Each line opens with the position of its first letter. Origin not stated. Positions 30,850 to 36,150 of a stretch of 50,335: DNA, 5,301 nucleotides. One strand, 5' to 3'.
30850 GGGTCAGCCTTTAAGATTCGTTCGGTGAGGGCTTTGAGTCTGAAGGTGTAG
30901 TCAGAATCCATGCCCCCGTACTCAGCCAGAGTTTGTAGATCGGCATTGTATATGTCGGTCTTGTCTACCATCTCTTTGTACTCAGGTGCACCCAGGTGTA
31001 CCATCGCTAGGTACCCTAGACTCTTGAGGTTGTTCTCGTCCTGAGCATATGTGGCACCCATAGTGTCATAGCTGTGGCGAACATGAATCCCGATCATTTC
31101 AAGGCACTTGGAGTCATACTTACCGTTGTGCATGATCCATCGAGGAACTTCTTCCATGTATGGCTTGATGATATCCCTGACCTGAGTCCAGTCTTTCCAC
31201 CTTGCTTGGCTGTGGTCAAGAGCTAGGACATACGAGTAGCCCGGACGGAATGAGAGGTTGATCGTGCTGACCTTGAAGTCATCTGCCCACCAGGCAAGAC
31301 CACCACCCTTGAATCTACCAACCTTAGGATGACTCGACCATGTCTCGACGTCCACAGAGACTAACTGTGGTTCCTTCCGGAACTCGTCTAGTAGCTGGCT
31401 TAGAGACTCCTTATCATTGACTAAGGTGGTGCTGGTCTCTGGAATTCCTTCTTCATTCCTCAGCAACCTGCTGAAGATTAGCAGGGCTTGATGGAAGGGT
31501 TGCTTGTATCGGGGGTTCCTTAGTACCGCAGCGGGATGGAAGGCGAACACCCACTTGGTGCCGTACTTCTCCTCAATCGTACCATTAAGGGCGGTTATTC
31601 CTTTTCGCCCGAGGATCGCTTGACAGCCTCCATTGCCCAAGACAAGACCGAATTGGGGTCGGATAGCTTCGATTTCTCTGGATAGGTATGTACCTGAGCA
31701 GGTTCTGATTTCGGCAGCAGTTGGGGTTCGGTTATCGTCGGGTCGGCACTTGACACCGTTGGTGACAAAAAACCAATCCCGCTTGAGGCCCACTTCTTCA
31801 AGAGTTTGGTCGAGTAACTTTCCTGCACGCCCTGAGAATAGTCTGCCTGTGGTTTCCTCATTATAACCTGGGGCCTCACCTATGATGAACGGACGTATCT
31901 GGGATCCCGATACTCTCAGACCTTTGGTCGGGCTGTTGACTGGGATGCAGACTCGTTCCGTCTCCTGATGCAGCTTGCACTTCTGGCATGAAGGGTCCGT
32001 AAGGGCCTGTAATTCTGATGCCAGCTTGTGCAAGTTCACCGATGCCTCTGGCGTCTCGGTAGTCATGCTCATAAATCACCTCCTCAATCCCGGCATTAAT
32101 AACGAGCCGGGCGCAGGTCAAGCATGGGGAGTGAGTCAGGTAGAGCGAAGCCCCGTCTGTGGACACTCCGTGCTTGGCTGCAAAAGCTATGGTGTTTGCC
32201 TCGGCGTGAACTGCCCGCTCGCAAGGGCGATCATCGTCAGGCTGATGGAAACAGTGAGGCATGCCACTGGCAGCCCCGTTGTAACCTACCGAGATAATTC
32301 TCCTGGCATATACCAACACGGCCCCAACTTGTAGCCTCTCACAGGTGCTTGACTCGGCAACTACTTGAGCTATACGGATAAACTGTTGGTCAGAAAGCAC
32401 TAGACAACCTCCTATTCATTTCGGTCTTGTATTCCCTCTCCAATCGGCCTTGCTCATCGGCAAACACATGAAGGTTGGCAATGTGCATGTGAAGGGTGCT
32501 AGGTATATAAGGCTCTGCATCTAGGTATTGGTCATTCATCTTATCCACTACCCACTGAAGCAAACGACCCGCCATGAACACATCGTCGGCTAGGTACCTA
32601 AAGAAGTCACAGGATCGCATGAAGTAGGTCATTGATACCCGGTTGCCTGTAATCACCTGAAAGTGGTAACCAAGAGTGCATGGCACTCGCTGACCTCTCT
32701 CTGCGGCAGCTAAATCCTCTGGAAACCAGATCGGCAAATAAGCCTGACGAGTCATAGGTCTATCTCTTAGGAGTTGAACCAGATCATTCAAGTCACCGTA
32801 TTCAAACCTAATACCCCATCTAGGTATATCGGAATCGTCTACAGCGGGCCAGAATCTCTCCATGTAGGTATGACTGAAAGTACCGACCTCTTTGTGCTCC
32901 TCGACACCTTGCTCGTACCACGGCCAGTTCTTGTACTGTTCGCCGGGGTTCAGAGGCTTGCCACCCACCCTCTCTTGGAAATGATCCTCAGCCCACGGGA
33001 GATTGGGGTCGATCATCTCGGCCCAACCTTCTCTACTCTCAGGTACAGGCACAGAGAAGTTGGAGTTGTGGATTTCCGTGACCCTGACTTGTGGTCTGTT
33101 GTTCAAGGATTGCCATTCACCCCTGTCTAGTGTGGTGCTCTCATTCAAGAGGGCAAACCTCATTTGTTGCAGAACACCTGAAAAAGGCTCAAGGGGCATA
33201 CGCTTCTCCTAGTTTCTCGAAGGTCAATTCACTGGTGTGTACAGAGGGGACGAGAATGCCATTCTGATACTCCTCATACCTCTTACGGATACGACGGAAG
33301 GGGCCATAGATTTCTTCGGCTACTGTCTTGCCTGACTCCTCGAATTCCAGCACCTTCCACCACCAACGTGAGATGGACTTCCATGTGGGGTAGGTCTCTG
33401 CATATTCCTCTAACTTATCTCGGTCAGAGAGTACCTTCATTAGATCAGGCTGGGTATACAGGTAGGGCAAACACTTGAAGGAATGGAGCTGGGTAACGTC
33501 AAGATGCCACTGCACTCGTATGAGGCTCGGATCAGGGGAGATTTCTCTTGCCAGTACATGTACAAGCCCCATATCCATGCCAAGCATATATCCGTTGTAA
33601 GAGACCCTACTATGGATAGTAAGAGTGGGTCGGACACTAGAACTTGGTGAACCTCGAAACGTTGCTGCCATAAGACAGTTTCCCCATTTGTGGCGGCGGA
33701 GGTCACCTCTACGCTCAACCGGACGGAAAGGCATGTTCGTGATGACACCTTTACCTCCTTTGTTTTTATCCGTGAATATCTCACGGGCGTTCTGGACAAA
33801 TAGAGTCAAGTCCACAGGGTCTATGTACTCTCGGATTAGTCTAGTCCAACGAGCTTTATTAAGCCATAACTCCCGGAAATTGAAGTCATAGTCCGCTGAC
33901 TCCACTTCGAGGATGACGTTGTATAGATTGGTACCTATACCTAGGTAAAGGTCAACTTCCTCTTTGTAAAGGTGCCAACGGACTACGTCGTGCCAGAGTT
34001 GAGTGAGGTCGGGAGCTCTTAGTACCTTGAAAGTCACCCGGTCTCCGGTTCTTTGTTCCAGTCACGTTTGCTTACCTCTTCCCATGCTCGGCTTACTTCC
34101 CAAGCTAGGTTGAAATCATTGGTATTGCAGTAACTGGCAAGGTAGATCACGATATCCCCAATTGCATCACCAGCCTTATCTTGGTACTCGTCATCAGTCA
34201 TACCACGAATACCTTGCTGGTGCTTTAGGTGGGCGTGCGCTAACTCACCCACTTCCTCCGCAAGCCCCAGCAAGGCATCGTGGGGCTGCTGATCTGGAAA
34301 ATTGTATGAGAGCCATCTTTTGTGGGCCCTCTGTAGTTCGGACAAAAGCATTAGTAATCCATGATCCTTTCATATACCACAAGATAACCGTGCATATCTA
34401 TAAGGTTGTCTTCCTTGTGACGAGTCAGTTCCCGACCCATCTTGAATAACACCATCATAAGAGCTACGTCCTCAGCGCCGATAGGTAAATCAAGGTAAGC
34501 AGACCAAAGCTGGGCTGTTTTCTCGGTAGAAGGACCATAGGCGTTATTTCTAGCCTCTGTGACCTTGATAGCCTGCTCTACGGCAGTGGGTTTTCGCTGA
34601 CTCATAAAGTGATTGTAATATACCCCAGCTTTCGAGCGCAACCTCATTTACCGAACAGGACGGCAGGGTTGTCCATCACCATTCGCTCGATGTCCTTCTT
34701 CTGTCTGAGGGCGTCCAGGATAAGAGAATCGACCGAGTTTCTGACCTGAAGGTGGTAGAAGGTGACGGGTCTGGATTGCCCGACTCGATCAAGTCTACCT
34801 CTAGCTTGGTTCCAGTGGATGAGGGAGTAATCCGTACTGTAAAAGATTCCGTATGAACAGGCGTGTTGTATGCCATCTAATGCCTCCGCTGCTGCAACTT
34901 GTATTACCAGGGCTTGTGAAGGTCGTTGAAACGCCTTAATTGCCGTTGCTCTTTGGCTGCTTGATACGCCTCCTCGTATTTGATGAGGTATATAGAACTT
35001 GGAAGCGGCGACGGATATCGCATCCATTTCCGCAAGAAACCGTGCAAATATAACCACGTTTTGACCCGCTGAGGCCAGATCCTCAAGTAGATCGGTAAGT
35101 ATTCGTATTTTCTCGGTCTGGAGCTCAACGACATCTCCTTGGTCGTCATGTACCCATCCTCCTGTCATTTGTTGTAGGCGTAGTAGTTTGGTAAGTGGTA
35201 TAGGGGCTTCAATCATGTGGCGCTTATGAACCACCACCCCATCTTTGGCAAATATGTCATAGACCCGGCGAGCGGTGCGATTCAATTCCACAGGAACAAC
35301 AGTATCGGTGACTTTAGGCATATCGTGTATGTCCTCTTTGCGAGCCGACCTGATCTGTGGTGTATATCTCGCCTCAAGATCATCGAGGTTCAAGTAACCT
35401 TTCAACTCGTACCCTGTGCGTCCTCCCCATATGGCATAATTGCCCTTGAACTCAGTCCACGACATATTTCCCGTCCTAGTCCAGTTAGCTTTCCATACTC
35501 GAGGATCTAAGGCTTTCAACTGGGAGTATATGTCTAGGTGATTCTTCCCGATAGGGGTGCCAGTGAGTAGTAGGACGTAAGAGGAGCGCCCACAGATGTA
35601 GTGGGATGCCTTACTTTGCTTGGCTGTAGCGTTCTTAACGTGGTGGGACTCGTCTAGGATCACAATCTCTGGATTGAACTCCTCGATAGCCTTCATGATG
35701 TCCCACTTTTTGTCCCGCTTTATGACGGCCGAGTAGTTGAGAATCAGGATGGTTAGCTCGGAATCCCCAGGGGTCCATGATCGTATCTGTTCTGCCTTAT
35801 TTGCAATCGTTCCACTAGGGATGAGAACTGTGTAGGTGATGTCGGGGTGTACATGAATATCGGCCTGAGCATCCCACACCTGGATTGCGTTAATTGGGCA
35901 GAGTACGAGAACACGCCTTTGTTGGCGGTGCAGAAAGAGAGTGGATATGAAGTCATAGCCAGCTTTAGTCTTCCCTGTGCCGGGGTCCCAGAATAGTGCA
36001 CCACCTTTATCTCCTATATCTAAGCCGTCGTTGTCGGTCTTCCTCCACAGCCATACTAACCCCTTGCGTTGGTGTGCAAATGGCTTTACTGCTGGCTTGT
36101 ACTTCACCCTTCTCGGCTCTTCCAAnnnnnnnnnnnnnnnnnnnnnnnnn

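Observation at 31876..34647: Candidate deoxycytidine-replacement or pyrimidine hypermodification module (T4-like logic, divergent parts) in a putative actinophage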

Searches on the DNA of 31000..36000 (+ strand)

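Call 5: search_dna_similar(query=window:31000-36000:+, collection=phages, mode=near, max_rows=20)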
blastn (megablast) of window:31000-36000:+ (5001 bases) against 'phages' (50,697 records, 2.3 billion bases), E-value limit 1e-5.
No match.

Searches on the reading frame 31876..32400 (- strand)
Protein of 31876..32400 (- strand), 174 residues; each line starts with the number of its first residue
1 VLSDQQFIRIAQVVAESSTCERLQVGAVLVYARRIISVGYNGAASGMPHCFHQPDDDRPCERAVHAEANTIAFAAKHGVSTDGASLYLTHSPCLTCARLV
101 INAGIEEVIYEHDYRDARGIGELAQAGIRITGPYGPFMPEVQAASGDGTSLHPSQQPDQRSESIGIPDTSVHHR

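Call 3: search_protein_families(library=pfam, proteins=[window:31876-32400:-], max_evalue=0.01)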
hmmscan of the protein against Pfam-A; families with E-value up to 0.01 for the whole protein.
window:31876-32400:- (174 aa): 3 families
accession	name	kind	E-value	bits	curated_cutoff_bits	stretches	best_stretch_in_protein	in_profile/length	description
PF00383.29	dCMP_cyt_deam_1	-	1.1e-22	80.3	25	1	3-110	3-100/102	Cytidine and deoxycytidylate deaminase zinc-binding region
PF14437.12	MafB19-deam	-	6.2e-16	59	27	1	6-117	6-106/142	MafB19-like deaminase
PF14439.12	Bd3614-deam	-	0.00095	19.6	38.5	1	63-110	34-88/113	Bd3614-like deaminase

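Call 4: search_protein_families(library=phrogs, proteins=[window:31876-32400:-], max_evalue=0.01)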
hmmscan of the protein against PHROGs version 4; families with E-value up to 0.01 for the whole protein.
window:31876-32400:- (174 aa): 8 families
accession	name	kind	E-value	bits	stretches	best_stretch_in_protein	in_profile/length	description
phrog_174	-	DNA, RNA and nucleotide metabolism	5.4e-51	175.4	1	4-130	117-244/384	dCMP deaminase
phrog_2369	-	DNA, RNA and nucleotide metabolism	4.1e-22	80.2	1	5-118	7-131/195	dCMP deaminase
phrog_20648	-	DNA, RNA and nucleotide metabolism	2.3e-17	64.2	1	7-130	10-137/311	dCMP deaminase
phrog_18355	-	DNA, RNA and nucleotide metabolism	8.6e-10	39.6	1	63-113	2-50/52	deoxycytidinylate deaminase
phrog_9198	-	unknown function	1.2e-09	38.5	1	61-116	383-439/531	-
phrog_8118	-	unknown function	2.9e-09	37.1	1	61-115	475-530/577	-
phrog_22830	-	unknown function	4.6e-08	33.8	1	28-129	183-282/289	-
phrog_20806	-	DNA, RNA and nucleotide metabolism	3.5e-07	31.4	1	63-110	16-61/97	deoxycytidinylate deaminase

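Call 29: search_protein_families(library=ncbifam, proteins=[window:31876-32400:-], max_evalue=0.01)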
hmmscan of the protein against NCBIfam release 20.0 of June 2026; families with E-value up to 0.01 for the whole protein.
window:31876-32400:- (174 aa): 4 families
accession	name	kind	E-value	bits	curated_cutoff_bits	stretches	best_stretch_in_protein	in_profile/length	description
TIGR02571.1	ComEB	equivalog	7.6e-33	113.6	219.45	1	4-118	6-122/151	ComE operon protein 2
NF041025.1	antiphage_deaminase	equivalog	3.7e-19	68.9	400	1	62-116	336-391/437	anti-phage dCTP deaminase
NF008113.2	PRK10860.1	equivalog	2.8e-06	27.3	150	1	3-114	6-107/165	tRNA adenosine(34) deaminase TadA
TIGR00326.1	eubact_ribD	equivalog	2.7e-05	23.6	156.35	1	64-131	43-117/343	bifunctional diaminohydroxyphosphoribosylaminopyrimidine deaminase/5-amino-6-(5-phosphoribosylamino)uracil reductase RibD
